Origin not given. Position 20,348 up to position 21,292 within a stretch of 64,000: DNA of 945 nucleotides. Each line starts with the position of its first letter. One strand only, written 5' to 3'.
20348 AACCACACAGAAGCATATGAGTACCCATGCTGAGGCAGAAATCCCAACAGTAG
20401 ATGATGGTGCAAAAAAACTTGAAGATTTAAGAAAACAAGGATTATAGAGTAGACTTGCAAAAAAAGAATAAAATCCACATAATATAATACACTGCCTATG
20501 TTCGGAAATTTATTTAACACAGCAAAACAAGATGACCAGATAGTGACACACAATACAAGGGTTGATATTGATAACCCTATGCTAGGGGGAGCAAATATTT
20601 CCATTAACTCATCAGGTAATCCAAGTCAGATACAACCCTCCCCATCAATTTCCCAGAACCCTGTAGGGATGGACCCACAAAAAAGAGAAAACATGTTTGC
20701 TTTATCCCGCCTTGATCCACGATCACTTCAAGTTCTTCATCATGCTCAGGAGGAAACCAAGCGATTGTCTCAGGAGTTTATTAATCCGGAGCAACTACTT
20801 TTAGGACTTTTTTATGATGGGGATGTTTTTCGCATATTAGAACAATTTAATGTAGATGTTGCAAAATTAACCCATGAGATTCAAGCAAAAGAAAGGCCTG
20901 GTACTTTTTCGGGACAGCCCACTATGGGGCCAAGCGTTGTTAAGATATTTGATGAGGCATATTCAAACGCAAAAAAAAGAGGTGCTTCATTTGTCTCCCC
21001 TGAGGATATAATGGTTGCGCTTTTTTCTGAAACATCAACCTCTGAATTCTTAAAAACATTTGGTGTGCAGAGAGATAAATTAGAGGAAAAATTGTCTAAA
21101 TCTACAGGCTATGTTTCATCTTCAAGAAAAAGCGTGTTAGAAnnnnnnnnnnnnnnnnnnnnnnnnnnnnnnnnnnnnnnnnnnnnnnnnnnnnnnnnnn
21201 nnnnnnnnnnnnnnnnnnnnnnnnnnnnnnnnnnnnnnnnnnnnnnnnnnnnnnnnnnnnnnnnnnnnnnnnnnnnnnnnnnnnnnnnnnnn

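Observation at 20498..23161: ClpB-type disaggregase with the M-domain cleanly deleted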

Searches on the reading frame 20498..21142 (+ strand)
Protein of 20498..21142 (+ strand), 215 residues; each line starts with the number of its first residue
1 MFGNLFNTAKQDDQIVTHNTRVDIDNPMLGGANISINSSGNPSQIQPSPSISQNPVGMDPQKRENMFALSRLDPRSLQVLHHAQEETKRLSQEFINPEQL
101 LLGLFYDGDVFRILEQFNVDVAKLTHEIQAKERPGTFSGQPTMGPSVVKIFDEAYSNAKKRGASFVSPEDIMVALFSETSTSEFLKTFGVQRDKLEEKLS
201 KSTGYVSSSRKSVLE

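Call 89: predict_structure(alignment_id=A5)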
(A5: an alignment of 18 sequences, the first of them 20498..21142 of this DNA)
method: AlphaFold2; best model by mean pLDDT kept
length: 215 residues; sequences in the alignment: 18
mean_pLDDT: 72.5   pTM: 0.62
mean pLDDT of the five models: 72.5, 72.3, 72.0, 71.0, 70.6
residues with pLDDT >= 90: 75; 70-90: 59; 50-70: 21; < 50: 60
segments of 3 or more residues with pLDDT < 50: 1-4, 7-55, 209-215
pLDDT, mean of each block of 10 residues (from residue 1): 44 37 34 36 39 49 65 91 93 93 92 88 90 88 90 91 89 92 89 87 61 40
secondary structure, 60 per line:
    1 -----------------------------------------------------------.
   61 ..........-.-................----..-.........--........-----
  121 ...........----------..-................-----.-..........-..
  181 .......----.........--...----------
elements in order: H60-70 H74-89 H97-105 H108-115 H121-131 H145-160 H168-177 H179-187 H192-200
